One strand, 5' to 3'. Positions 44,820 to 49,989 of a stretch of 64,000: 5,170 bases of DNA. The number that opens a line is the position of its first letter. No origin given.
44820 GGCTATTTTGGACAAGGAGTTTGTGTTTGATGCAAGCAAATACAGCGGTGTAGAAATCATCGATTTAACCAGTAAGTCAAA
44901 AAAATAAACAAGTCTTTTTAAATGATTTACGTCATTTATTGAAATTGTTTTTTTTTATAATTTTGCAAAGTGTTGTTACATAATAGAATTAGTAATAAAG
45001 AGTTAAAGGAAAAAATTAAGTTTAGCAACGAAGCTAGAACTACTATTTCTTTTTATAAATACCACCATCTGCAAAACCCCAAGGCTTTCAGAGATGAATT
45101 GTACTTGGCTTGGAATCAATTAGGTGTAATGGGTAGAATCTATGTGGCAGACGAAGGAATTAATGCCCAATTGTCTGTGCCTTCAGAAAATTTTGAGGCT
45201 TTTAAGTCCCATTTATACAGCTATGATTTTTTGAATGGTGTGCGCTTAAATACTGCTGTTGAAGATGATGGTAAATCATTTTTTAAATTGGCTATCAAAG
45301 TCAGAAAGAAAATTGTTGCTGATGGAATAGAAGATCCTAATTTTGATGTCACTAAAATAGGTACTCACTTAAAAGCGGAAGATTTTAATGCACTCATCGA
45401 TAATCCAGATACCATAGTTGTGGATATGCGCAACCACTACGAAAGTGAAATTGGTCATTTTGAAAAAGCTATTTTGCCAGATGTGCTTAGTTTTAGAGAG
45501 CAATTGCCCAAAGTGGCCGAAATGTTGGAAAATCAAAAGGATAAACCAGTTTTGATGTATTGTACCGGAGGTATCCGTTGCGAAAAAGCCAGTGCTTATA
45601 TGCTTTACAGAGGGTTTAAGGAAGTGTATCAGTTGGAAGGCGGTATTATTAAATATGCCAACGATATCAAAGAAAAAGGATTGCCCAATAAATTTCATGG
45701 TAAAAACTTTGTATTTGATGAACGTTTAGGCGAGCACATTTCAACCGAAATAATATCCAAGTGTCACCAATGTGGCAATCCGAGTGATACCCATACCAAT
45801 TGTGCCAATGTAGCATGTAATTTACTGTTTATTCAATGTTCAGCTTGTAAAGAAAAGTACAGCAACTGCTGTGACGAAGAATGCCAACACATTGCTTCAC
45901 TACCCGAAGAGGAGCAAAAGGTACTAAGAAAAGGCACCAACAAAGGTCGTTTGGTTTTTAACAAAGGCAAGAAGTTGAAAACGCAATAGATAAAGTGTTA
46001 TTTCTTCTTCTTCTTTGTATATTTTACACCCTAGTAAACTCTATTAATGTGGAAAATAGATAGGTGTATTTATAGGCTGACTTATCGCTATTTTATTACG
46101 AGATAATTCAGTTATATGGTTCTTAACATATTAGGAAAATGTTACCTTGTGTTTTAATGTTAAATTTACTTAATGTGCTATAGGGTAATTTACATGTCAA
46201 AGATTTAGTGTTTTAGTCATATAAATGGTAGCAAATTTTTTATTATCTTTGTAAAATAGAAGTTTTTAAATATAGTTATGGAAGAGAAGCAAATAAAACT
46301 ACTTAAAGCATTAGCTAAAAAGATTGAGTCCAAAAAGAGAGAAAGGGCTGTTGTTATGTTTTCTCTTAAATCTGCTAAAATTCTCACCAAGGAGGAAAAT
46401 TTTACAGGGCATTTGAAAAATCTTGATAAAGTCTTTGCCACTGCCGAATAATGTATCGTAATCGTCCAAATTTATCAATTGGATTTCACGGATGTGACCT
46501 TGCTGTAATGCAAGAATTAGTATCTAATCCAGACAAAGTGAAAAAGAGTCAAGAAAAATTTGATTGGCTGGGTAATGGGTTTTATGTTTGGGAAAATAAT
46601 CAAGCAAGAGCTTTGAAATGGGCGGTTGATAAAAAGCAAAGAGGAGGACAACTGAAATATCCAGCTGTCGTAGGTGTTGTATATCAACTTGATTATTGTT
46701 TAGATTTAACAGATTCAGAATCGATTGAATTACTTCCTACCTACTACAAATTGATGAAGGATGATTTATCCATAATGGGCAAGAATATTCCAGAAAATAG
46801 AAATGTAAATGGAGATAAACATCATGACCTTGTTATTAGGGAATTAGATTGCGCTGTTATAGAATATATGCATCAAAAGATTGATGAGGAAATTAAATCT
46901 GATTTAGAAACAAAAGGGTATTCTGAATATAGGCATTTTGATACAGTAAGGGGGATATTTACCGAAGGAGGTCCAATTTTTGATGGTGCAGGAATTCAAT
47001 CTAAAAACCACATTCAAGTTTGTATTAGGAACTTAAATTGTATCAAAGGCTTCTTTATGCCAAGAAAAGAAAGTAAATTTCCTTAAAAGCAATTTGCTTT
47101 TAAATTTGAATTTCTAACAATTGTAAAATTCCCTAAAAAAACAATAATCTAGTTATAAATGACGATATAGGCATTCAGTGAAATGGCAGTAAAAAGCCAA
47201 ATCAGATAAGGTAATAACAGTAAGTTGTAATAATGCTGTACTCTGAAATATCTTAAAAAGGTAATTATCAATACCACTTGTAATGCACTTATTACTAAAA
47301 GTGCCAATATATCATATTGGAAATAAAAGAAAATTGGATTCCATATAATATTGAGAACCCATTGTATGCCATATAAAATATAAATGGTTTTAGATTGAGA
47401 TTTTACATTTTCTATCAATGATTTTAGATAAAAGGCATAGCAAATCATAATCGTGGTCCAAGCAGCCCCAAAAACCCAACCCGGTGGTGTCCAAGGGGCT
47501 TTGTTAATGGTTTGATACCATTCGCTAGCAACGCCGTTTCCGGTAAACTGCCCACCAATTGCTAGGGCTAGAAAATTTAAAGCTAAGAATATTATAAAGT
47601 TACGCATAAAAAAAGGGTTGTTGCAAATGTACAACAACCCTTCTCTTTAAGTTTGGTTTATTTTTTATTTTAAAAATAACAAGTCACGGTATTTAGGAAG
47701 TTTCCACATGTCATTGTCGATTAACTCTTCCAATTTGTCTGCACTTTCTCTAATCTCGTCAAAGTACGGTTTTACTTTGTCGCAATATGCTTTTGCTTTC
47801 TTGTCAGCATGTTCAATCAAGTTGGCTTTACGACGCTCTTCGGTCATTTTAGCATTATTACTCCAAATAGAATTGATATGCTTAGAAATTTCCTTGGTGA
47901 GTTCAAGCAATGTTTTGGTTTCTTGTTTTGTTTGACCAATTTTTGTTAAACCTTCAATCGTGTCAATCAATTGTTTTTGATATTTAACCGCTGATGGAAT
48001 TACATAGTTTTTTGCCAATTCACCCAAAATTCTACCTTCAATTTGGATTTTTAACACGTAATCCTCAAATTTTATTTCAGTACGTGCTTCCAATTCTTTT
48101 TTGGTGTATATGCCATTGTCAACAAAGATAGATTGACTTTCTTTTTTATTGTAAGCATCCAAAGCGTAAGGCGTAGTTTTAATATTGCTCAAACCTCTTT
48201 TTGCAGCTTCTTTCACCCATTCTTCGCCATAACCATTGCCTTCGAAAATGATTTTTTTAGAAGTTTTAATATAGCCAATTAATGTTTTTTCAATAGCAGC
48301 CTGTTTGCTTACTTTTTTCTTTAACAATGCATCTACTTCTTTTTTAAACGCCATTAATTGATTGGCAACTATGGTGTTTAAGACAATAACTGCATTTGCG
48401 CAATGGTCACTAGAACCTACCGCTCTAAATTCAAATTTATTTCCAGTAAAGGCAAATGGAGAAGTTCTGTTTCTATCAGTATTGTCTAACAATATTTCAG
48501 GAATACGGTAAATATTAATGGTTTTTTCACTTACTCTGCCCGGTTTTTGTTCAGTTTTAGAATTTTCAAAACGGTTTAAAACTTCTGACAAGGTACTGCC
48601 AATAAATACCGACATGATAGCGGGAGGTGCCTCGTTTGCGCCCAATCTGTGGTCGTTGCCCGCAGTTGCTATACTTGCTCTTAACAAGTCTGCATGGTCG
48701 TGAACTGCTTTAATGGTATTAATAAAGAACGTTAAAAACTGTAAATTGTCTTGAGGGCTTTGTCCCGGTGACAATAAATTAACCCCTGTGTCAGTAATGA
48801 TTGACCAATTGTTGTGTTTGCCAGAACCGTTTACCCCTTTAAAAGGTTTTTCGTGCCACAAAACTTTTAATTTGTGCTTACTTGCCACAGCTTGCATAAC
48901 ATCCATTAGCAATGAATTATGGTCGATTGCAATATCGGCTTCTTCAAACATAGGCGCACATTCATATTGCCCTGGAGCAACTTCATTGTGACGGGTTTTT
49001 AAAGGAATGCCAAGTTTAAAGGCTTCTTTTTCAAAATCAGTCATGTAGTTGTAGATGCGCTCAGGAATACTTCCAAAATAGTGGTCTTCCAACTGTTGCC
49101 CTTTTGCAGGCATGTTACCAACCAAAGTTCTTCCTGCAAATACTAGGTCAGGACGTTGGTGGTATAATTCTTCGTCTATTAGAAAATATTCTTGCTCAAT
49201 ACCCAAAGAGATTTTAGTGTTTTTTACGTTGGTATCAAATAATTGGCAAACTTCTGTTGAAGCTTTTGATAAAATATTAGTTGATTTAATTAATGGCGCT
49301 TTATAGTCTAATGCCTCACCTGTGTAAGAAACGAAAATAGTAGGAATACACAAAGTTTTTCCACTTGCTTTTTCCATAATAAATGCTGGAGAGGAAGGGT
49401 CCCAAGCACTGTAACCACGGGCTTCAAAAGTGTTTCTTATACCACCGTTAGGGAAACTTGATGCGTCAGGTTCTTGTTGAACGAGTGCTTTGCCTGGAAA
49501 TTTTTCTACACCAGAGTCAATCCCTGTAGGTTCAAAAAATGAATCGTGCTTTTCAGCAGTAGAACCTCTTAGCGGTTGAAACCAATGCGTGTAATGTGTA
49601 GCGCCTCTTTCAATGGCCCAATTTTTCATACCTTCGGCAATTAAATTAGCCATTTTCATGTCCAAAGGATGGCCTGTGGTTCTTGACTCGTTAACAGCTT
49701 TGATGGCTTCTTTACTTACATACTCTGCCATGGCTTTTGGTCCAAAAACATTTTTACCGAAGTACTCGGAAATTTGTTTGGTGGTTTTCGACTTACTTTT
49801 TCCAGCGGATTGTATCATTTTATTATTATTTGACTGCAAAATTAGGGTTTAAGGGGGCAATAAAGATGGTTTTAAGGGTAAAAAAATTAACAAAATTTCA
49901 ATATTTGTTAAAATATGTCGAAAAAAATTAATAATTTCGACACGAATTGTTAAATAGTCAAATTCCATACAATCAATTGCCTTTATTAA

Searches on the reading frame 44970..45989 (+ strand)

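Call 5: search_protein_families(library=pfam, proteins=[window:44970-45989:+], max_evalue=0.01)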
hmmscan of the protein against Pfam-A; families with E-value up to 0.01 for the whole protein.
window:44970-45989:+ (339 aa): 3 families
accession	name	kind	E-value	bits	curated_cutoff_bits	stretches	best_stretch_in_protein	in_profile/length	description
PF17773.7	UPF0176_N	-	1.2e-23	83.7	26.2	1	24-115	2-92/92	UPF0176 acylphosphatase like domain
PF12368.13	Rhodanese_C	-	5.7e-22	78.2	26.9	1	243-306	1-66/66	Rhodanase C-terminal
PF00581.25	Rhodanese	-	4.5e-12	46.7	22.2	1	136-230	2-100/102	Rhodanese-like domain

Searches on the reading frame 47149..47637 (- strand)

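Call 62: search_protein_families(library=pfam, proteins=[window:47149-47637:-], max_evalue=0.01)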
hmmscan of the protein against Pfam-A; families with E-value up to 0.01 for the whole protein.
window:47149-47637:- (162 aa): 1 family
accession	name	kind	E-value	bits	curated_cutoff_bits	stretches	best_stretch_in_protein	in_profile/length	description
PF03073.20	TspO_MBR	-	1.1e-30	106.7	24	1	18-159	2-144/145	TspO/MBR family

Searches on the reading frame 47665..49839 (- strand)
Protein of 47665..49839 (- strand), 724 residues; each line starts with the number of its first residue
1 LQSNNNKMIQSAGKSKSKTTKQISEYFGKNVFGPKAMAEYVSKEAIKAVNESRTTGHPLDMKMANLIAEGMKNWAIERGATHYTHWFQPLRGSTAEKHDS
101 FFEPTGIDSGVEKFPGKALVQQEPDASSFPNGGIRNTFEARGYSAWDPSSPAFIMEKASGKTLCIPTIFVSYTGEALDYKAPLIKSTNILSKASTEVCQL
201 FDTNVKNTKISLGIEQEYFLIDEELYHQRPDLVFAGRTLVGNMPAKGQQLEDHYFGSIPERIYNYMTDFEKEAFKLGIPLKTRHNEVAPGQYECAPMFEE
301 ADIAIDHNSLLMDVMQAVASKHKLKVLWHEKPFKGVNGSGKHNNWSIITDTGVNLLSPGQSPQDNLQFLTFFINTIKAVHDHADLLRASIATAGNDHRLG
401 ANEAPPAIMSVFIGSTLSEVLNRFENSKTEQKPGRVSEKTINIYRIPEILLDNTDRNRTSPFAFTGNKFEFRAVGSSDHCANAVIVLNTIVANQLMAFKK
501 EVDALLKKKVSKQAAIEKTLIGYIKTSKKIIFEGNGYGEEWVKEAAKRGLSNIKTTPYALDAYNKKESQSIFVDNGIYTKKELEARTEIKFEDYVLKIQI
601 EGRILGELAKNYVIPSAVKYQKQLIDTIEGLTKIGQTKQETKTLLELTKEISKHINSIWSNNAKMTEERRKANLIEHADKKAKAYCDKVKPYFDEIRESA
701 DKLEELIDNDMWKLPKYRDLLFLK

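Call 62: search_protein_families(library=pfam, proteins=[window:47665-49839:-], max_evalue=0.01)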
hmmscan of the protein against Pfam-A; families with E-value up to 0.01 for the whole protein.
window:47665-49839:- (724 aa): 3 families
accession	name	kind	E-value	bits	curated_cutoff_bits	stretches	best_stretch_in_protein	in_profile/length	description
PF12437.13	GSIII_N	-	4.2e-73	244.7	25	1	24-186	2-160/160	Glutamine synthetase type III N terminal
PF18318.6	Gln-synt_C-ter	-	7.1e-40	135.9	22.7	1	516-629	2-115/118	Glutamine synthetase C-terminal domain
PF00120.29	Gln-synt_C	-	2.1e-17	63.6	24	1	207-370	19-178/344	Glutamine synthetase, catalytic domain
